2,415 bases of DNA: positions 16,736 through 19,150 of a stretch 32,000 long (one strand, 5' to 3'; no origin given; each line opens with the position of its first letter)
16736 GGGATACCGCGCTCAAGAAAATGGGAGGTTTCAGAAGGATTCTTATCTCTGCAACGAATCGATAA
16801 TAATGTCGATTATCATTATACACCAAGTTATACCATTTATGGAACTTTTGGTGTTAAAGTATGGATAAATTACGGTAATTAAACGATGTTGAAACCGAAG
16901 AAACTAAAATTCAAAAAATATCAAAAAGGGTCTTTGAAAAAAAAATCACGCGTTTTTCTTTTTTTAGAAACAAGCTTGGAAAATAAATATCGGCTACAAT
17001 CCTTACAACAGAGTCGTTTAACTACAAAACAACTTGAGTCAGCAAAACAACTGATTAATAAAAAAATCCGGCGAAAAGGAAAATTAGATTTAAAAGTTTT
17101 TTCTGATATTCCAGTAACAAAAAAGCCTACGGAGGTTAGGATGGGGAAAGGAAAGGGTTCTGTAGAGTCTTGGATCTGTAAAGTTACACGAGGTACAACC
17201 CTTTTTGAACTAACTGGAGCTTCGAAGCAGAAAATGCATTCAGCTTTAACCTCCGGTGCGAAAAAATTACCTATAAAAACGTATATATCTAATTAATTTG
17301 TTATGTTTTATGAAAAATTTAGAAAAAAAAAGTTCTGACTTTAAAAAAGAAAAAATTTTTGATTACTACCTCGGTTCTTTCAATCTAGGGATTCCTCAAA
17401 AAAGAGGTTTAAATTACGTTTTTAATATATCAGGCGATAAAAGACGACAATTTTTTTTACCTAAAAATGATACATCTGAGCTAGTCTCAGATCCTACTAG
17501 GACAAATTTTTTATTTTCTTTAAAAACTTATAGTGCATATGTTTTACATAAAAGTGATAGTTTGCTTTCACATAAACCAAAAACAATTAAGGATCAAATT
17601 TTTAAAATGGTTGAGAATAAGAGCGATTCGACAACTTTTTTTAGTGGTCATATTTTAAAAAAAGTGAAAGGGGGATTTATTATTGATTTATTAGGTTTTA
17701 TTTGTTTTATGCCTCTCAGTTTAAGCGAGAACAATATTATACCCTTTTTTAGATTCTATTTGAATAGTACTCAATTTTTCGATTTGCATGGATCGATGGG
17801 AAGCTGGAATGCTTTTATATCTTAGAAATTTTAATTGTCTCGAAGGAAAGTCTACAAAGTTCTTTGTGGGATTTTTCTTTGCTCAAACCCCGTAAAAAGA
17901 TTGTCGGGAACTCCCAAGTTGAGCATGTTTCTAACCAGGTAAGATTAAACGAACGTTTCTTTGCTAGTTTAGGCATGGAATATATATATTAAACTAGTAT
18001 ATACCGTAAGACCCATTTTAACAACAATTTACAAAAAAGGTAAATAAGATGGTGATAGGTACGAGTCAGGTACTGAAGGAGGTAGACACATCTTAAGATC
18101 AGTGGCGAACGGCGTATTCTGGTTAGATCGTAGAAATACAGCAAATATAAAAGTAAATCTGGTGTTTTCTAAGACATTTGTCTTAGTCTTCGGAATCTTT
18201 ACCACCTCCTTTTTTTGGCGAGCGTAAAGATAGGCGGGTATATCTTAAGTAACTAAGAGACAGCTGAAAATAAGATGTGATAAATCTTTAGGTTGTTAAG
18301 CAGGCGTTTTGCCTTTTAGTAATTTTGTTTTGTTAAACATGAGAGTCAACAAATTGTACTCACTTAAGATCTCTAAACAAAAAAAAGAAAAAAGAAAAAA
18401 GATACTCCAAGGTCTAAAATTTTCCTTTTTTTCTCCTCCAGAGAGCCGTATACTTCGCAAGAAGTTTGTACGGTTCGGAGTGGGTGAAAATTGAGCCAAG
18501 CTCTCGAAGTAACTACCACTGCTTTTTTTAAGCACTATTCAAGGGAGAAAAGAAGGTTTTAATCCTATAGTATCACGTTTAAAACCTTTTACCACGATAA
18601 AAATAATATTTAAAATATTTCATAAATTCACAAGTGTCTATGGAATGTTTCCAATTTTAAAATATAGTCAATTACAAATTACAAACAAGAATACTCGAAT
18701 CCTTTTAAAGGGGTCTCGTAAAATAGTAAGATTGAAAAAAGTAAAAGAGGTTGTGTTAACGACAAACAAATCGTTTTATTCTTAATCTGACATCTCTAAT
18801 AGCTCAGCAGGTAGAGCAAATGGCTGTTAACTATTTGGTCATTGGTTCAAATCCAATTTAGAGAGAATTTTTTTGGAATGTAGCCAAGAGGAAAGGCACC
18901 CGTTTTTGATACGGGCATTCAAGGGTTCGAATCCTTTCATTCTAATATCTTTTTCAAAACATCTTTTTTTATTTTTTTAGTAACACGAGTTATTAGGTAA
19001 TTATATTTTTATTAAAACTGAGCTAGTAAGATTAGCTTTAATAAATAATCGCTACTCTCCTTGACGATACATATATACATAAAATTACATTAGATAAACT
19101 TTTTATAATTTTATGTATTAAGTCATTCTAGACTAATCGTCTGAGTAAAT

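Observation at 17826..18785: Orphan group II intron catalytic core (domain V/VI) with no identifiable 5' splice site, followed by an ATG-less 90-codon ORF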

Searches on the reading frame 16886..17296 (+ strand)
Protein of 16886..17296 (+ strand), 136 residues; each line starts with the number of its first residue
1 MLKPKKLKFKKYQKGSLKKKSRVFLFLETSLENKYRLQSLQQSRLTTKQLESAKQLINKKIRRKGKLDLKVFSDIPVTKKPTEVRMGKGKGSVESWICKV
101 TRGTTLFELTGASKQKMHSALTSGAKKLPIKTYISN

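Call 6: search_protein_families(library=pfam, proteins=[window:16886-17296:+], max_evalue=0.01)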
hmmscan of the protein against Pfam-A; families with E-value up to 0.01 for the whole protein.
window:16886-17296:+ (136 aa): 1 family
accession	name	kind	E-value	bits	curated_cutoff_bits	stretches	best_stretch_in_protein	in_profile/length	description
PF00252.24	Ribosomal_L16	-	1.6e-31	109.4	27.9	1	4-134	1-131/132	Ribosomal protein L16p/L10e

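Call 19: list_cluster_members(proteins=[window:16886-17293:+, window:17310-17822:+, window:15072-15830:+, window:16082-16879:+, window:14466-14876:+, window:10656-12335:+, window:4229-4624:+])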
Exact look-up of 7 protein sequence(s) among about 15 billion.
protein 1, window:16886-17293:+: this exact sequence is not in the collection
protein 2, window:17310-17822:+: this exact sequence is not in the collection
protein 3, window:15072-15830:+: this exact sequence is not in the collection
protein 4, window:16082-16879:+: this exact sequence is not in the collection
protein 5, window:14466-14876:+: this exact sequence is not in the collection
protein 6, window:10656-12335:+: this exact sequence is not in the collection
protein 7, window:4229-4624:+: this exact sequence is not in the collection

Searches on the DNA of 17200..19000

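Call 5: search_rna_families(source=window, start=17200, end=19000, threshold=evalue, max_evalue=10, show_alignments=6)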
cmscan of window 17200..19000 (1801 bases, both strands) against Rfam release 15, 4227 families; matches with E-value up to 10: 10.
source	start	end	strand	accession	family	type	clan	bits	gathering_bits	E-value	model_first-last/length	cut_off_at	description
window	18793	18865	+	RF00005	tRNA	Gene; tRNA;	CL00001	68.8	29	1.9e-14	1-71/71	no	tRNA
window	18874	18945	+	RF00005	tRNA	Gene; tRNA;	CL00001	58.5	29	1.3e-11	1-71/71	no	tRNA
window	18441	18568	+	RF00029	Intron_gpII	Intron;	-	44.6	40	4.6e-07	1-77/77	no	Group II catalytic intron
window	18318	18487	+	RF04358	Plastid-ndhA-ndhB-3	Intron;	CL00155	31.9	90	0.13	1-171/171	no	Plastid-ndhA-ndhB-3 group II-D5 intron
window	18363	18450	-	RF04164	MIR1507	Gene; miRNA;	-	18.7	73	0.57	1-107/107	no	MIR1507 microRNA precursor family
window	17377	17397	+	RF01338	CRISPR-DR25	Gene; CRISPR;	CL00014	18.6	36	2.3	1-25/25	no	CRISPR RNA direct repeat element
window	17261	17309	-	RF01666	rox2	Cis-reg;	-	18.2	55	9.1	12-60/71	no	Drosophila rox2 ncRNA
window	18793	18866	-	RF04354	Plastid-ycf2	Cis-reg;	-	17.7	65.7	2.3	1-75/75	no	Plastid-ycf2 5UTR RNA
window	18551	18592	+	RF03339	mir-3047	Gene; miRNA;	-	16.7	53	7.3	1-61/61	no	mir-3047 microRNA precursor family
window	18349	18475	+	RF04359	Plastid-GIID1-clpP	Intron;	-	15.8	140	9.1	1-179/179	no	Plastid group II-D1 clpP intron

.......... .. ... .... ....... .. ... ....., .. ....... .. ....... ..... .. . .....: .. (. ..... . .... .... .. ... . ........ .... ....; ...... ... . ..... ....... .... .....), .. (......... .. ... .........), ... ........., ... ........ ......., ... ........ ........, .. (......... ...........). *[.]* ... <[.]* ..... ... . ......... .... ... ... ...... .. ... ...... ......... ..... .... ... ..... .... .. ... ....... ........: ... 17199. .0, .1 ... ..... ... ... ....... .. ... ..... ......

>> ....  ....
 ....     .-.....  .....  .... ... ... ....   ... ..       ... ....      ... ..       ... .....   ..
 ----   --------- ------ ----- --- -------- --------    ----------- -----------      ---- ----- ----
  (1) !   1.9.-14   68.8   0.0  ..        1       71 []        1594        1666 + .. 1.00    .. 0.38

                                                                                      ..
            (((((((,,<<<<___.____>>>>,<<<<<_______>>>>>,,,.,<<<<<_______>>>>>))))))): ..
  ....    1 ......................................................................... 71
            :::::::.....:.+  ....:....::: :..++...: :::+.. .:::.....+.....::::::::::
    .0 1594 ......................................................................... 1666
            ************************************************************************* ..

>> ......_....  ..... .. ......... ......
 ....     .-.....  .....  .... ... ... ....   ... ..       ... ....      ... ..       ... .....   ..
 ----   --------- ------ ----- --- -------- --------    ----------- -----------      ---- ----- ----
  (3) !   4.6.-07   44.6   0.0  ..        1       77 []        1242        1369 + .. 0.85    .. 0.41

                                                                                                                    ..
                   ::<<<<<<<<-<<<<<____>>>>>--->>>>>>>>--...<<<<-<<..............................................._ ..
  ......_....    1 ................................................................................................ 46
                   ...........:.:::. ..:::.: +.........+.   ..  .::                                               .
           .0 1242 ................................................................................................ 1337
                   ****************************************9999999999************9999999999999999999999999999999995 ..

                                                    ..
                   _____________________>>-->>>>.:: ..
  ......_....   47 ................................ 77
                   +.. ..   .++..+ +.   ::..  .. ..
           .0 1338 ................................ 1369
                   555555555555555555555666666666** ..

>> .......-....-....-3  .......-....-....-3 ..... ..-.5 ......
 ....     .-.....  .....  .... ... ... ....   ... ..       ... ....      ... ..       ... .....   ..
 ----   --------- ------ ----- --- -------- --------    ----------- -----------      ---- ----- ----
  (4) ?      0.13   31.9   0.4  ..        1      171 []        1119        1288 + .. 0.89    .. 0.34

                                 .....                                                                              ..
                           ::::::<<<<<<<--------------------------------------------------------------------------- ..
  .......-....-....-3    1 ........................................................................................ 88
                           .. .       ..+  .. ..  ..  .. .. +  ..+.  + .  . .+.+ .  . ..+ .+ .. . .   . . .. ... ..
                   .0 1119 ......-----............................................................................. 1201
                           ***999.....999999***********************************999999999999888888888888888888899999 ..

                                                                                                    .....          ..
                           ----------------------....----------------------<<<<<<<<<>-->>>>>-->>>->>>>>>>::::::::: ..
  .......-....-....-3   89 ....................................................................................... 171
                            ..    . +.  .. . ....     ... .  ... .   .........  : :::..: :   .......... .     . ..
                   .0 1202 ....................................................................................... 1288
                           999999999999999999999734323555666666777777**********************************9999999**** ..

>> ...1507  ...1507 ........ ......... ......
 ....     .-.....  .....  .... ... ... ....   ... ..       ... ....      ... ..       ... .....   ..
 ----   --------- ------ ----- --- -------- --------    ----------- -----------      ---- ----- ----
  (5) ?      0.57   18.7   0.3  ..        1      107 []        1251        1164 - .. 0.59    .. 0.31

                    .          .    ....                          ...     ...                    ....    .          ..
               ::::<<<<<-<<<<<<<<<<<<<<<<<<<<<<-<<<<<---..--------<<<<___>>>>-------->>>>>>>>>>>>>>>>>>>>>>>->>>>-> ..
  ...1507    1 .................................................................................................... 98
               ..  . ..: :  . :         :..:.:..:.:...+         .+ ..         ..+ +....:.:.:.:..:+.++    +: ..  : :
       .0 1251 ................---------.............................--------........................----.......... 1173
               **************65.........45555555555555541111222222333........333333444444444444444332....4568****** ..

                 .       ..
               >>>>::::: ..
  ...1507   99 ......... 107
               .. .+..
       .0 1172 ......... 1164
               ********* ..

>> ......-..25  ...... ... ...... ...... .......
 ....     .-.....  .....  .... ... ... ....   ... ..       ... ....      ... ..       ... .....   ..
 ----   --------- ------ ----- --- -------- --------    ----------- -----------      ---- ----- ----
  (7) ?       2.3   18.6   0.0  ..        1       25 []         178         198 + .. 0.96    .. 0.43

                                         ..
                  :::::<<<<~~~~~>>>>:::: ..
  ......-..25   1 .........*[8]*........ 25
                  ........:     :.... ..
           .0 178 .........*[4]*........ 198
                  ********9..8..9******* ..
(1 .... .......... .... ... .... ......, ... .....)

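Call 62: search_rna_families(source=window, start=18425, end=18527, threshold=evalue, max_evalue=10, show_alignments=3)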
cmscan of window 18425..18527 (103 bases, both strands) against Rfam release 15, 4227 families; matches with E-value up to 10: 5.
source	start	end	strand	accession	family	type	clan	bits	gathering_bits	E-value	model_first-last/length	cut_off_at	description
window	18441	18522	+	RF00029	Intron_gpII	Intron;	-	41.7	40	1.3e-07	1-77/77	no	Group II catalytic intron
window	18441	18479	+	RF04357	Plastid-ndhA-ndhB-2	Intron;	CL00155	18.8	53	0.033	1-41/41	no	Plastid-ndhA-ndhB-2 group II-D5 intron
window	18442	18478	+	RF00505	RydC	Gene; sRNA;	-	12.5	48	4.5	11-43/64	no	RydC RNA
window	18442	18475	+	RF04359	Plastid-GIID1-clpP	Intron;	-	12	140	4.1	137-174/179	no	Plastid group II-D1 clpP intron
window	18485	18527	-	RF01890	lincRNA-p21_2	Gene; lncRNA;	-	11.6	70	3.7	1-52/52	no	LincRNA-p21 conserved region 2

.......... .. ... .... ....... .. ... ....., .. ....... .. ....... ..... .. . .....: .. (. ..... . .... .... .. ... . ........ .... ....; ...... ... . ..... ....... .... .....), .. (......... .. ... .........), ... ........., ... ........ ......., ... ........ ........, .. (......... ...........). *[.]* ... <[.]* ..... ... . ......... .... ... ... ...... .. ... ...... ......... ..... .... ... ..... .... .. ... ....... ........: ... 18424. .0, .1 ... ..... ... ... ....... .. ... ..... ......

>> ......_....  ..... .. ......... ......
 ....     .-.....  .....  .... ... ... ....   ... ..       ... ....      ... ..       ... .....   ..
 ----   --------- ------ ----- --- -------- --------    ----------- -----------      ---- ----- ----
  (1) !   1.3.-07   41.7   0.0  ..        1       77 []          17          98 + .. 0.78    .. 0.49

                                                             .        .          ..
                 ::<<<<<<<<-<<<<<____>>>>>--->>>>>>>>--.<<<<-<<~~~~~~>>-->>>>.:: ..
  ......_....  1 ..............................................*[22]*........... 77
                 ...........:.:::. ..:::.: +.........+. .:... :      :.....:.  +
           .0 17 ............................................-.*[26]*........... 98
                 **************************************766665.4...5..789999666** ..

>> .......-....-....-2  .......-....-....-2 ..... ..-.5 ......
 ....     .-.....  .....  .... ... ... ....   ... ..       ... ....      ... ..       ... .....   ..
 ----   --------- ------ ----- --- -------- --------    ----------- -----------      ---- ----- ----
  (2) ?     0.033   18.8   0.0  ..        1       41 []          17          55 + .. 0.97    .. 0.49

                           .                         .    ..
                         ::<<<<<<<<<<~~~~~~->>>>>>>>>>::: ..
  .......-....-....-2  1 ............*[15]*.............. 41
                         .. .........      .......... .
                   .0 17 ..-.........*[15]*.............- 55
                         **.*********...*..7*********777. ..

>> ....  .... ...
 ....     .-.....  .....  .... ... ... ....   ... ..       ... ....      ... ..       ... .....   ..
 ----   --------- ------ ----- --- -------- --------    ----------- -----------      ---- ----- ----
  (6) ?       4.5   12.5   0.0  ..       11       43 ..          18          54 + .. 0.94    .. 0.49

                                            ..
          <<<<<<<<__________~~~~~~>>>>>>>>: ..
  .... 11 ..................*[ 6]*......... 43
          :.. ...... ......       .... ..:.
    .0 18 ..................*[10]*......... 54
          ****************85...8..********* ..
